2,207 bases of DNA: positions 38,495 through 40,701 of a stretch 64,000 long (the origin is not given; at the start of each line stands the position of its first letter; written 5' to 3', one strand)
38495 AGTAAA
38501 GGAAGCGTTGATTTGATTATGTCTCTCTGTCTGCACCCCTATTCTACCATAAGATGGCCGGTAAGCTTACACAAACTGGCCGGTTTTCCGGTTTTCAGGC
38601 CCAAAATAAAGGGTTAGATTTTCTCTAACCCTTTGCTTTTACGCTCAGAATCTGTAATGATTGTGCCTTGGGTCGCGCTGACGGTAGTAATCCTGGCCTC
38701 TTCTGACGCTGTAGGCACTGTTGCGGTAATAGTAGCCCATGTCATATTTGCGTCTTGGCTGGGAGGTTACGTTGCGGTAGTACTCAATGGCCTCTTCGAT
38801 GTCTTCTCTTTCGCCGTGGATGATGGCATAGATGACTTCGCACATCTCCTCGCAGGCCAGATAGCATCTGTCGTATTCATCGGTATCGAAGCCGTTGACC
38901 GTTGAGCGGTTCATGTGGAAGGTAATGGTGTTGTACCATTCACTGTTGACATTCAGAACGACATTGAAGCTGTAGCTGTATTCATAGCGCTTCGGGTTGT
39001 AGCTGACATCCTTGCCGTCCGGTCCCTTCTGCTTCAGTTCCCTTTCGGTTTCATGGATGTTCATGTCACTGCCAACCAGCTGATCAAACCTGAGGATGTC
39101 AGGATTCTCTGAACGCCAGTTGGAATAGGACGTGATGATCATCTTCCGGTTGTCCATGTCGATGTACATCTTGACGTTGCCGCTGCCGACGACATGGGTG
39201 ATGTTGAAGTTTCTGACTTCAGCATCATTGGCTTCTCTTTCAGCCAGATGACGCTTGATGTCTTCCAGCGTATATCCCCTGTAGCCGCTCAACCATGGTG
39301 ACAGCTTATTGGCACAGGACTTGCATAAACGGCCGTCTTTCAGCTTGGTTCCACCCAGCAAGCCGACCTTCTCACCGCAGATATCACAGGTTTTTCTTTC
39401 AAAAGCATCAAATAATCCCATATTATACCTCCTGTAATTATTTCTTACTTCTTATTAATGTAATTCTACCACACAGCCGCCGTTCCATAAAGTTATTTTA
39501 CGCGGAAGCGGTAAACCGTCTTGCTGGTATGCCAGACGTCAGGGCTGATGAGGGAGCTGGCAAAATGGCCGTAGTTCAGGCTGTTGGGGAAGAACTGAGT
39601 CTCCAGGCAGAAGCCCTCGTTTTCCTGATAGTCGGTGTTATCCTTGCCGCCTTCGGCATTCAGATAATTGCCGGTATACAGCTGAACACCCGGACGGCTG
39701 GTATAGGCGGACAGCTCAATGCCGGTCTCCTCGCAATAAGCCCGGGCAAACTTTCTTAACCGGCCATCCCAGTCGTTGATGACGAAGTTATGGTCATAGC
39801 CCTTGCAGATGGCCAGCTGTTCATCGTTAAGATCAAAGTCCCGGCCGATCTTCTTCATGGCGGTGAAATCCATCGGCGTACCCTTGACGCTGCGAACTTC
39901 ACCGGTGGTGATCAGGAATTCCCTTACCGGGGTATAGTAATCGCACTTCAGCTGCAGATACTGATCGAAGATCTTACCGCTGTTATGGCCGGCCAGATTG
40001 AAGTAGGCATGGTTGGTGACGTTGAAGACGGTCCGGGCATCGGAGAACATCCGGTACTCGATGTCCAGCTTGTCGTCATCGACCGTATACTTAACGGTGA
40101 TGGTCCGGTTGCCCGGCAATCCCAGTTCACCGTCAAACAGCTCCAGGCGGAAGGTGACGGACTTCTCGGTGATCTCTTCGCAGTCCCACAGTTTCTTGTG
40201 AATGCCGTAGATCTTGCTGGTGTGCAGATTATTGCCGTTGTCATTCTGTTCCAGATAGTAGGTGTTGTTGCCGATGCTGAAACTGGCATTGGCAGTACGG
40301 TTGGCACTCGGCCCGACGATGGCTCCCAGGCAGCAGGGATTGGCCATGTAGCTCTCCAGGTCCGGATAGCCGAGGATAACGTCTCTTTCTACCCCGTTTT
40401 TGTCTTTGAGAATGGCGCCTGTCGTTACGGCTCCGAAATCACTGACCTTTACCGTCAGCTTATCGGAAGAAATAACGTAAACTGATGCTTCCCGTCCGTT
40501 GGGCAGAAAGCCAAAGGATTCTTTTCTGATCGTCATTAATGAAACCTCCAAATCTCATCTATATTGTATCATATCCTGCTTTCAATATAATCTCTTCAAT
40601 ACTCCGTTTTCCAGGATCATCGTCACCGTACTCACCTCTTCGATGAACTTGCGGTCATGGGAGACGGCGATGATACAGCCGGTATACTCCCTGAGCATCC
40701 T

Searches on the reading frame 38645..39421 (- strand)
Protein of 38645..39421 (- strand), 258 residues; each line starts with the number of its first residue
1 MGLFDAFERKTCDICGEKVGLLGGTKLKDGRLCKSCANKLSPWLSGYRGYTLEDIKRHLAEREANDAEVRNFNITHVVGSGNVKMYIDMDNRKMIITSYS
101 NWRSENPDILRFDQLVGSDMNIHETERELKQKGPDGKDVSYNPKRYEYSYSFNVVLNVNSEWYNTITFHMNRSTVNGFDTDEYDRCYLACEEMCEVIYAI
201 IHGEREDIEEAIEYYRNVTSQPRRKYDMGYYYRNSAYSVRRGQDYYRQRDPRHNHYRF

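Call 3: search_protein_families(library=pfam, proteins=[window:38645-39421:-], max_evalue=0.01)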
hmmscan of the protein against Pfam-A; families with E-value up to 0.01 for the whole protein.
window:38645-39421:- (258 aa): 1 family
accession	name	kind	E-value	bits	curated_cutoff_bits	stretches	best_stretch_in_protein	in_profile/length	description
PF14471.11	DUF4428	-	2.9e-16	59.5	27.8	1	11-58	1-51/51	Domain of unknown function (DUF4428)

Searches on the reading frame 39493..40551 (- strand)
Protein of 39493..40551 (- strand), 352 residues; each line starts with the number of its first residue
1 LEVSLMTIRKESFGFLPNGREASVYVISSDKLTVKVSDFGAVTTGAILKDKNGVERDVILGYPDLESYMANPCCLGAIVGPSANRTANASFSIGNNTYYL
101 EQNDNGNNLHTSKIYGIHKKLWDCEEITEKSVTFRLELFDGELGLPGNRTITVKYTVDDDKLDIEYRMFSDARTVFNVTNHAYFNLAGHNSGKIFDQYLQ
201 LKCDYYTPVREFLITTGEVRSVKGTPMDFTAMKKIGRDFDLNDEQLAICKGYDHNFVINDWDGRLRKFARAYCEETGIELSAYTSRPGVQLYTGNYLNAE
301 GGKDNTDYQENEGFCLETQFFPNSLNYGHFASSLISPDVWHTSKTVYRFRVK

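Call 3: search_protein_families(library=pfam, proteins=[window:39493-40551:-], max_evalue=0.01)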
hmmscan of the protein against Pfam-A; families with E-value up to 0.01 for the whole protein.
window:39493-40551:- (352 aa): 1 family
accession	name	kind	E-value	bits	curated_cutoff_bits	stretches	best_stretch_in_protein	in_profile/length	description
PF01263.26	Aldose_epim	-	3.9e-66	223.9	27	1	24-347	2-298/299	Aldose 1-epimerase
